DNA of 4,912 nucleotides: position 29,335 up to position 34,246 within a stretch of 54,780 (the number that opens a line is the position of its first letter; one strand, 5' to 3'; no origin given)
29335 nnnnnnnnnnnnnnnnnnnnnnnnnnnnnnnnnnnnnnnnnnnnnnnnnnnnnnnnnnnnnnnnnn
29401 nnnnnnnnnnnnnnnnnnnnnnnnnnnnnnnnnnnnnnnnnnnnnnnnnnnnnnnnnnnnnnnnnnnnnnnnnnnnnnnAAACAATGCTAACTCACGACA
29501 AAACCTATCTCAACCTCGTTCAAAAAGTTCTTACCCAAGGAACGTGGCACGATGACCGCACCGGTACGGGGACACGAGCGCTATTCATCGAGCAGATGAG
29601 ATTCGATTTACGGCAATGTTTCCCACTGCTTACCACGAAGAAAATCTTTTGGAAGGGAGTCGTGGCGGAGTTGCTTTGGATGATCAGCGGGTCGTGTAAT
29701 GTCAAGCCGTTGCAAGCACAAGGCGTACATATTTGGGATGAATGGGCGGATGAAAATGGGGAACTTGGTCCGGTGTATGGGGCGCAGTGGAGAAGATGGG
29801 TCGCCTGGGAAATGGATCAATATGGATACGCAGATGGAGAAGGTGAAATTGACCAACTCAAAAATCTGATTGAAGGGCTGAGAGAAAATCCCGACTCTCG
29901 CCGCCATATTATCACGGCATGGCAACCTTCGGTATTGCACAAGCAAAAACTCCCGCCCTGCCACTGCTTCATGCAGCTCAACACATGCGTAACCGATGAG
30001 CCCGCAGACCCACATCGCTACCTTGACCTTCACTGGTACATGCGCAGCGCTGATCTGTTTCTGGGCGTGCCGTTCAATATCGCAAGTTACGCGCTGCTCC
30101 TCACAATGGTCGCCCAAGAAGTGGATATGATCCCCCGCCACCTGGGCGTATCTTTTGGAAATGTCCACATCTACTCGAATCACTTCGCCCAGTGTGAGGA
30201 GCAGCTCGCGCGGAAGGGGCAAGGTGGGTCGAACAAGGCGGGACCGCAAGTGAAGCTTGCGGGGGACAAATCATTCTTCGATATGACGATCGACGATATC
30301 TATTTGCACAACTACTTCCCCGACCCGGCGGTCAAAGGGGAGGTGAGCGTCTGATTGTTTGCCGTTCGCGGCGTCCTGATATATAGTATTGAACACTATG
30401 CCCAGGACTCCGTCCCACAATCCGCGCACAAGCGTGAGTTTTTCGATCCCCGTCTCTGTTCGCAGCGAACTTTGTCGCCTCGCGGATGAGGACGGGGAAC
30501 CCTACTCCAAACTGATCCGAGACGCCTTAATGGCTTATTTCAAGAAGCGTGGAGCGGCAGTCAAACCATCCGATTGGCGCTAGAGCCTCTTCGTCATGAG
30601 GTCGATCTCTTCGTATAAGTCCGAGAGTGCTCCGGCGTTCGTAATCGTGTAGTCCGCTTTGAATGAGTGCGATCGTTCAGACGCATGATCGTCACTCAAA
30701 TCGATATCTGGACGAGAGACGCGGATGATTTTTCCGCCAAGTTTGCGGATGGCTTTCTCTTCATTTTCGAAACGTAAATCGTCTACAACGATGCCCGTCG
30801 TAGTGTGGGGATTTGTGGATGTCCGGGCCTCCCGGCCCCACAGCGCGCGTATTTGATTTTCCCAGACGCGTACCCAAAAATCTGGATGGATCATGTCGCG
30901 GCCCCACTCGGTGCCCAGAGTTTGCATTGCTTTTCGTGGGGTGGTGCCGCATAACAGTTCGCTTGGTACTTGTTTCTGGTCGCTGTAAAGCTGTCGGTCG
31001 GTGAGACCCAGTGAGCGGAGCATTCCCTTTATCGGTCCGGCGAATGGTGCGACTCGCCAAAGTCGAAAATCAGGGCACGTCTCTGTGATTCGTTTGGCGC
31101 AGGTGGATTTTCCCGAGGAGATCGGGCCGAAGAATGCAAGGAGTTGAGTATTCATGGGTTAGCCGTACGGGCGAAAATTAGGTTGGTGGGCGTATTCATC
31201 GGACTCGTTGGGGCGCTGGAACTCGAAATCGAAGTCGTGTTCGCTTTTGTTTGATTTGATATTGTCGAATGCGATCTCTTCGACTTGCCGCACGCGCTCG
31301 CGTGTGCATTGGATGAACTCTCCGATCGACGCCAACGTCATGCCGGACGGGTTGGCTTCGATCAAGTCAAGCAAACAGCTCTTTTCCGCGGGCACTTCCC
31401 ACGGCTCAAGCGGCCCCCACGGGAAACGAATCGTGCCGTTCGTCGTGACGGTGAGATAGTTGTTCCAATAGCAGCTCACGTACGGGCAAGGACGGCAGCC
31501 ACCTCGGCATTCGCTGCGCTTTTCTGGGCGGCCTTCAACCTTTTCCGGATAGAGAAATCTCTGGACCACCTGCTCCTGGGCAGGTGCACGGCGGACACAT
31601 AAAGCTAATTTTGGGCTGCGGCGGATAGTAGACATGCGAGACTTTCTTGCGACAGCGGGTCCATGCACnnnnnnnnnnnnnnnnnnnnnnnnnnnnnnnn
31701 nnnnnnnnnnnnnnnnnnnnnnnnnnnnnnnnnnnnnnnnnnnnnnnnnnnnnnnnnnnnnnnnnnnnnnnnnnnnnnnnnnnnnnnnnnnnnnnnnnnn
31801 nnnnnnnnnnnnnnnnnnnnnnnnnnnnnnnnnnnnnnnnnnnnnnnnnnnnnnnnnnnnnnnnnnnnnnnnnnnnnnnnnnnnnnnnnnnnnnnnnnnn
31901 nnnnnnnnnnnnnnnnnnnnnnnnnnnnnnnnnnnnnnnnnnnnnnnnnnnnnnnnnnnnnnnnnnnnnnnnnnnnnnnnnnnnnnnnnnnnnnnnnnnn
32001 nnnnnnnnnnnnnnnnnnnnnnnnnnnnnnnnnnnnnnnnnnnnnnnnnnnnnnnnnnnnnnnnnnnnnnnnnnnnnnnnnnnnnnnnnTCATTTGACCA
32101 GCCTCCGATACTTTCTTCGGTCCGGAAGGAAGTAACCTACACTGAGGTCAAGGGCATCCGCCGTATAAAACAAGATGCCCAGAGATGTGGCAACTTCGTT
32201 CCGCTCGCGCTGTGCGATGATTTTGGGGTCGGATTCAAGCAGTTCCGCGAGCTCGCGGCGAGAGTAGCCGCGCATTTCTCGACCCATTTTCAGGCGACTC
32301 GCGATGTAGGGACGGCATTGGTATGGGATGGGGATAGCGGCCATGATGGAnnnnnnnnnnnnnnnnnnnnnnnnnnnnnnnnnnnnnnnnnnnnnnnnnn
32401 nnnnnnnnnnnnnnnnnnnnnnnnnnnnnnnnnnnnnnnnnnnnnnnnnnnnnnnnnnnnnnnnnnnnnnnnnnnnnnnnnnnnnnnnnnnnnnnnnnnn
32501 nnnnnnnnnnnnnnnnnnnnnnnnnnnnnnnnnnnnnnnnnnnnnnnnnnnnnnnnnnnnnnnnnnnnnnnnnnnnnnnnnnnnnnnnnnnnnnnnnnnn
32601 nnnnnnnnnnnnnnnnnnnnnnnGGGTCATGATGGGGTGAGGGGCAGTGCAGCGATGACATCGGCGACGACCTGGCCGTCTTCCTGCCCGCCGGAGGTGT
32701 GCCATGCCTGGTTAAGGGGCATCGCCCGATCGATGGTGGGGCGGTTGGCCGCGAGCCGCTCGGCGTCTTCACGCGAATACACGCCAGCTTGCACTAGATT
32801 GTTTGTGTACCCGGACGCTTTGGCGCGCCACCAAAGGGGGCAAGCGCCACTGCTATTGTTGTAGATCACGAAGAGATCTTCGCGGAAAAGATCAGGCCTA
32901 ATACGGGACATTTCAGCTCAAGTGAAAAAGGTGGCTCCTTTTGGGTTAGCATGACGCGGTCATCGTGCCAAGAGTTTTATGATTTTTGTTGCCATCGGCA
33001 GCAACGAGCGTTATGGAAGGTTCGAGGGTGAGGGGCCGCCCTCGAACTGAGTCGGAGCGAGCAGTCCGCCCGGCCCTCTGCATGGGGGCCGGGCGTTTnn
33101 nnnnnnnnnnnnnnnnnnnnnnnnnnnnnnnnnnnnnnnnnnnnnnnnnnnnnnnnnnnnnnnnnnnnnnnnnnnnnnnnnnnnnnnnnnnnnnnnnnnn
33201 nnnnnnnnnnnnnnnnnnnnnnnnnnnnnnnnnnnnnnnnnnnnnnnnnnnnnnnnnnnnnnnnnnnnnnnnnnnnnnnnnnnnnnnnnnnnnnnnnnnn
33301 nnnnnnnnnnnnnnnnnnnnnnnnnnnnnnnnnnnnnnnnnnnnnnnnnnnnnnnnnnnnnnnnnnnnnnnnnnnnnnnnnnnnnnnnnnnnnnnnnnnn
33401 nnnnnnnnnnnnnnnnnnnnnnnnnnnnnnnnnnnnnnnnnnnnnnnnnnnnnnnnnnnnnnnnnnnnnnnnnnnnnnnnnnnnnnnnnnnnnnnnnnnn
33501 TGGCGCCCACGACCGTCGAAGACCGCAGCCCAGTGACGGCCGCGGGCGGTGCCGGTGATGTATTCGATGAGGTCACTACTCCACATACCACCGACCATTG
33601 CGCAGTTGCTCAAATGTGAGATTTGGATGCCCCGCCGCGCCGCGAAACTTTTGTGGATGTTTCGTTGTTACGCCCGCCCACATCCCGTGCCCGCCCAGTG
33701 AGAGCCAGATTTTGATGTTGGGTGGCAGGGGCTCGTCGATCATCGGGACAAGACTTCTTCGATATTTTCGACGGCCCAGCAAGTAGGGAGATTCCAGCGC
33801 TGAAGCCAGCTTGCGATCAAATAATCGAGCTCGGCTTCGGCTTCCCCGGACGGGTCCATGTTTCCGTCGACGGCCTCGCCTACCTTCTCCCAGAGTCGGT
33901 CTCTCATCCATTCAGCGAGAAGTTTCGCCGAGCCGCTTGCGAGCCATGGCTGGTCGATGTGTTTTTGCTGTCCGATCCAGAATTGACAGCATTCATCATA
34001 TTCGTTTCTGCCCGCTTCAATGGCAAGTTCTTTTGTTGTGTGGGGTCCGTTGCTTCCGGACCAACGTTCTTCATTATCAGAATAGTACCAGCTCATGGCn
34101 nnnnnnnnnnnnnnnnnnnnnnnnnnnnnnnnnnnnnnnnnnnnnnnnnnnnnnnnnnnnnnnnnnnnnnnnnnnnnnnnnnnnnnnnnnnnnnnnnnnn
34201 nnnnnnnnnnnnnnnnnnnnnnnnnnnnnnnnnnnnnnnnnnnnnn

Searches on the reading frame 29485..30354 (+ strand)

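Call 63: search_protein_families(library=pfam, max_evalue=0.01, proteins=[window:29485-30354:+])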
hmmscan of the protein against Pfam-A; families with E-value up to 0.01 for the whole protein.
window:29485-30354:+ (289 aa): 1 family
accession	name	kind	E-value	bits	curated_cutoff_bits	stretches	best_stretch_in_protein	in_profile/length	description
PF00303.24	Thymidylat_synt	-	2.5e-99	332.2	24.3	1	6-289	1-266/266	Thymidylate synthase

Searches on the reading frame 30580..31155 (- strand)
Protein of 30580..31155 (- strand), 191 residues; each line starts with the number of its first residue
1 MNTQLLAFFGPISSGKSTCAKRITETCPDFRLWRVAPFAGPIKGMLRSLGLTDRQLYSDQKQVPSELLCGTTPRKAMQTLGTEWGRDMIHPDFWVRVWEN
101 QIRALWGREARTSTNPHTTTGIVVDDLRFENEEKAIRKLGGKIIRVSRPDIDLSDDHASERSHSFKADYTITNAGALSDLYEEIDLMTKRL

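Call 40: search_protein_families(library=pfam, max_evalue=0.01, proteins=[window:30580-31155:-])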
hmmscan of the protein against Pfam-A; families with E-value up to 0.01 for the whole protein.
window:30580-31155:- (191 aa): 1 family
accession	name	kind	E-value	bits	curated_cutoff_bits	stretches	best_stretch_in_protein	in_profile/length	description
PF21448.3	DNMK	-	1.8e-15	57.6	27.1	1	74-182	131-231/232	Deoxynucleotide monophosphate kinase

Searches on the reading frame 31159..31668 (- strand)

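Call 40: search_protein_families(library=pfam, max_evalue=0.01, proteins=[window:31159-31668:-])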
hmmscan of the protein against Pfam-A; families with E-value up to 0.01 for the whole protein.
window:31159-31668:- (169 aa): 1 family
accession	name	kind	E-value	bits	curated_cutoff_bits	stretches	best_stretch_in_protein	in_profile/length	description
PF04545.22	Sigma70_r4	-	9.5e-05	22.3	24.1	1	109-138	20-49/50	Sigma-70, region 4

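Call 77: search_protein_families(library=phrogs, max_evalue=0.001, proteins=[window:31159-31668:-])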
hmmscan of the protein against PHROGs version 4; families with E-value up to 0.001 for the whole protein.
window:31159-31668:- (169 aa): 0 families

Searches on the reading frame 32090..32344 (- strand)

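Call 77: search_protein_families(library=phrogs, max_evalue=0.001, proteins=[window:32090-32344:-])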
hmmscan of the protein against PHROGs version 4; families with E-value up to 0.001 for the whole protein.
window:32090-32344:- (84 aa): 4 families
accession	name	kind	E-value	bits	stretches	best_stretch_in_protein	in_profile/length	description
phrog_2328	-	transcription regulation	2e-05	25.4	1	11-58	15-60/128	transcriptional repressor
phrog_2439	-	transcription regulation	3.5e-05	23.8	1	13-79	7-73/367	transcriptional regulator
phrog_4739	-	unknown function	0.00012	22.7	1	12-66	66-120/167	-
phrog_5823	-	transcription regulation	0.00019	21.7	1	14-75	7-69/404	transcriptional regulator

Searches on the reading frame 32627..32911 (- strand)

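Call 40: search_protein_families(library=pfam, max_evalue=0.01, proteins=[window:32627-32911:-])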
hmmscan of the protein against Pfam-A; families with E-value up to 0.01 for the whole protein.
window:32627-32911:- (94 aa): 0 families

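Call 77: search_protein_families(library=phrogs, max_evalue=0.001, proteins=[window:32627-32911:-])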
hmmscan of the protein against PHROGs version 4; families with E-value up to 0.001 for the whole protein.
window:32627-32911:- (94 aa): 1 family
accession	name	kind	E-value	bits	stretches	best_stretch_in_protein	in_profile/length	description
phrog_2457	-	unknown function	0.0002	22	1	21-67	14-60/222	-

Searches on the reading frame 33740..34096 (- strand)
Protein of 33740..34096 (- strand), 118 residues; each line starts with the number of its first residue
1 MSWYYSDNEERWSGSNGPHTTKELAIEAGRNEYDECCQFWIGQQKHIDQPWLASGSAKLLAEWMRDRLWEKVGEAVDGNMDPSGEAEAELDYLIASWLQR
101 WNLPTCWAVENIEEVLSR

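Call 40: search_protein_families(library=pfam, max_evalue=0.01, proteins=[window:33740-34096:-])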
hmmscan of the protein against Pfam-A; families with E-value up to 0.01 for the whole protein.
window:33740-34096:- (118 aa): 0 families

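Call 77: search_protein_families(library=phrogs, max_evalue=0.001, proteins=[window:33740-34096:-])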
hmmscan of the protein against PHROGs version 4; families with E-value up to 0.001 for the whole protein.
window:33740-34096:- (118 aa): 1 family
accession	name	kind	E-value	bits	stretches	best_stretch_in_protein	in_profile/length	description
phrog_1672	-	unknown function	2.9e-14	54.1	1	2-115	31-151/168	-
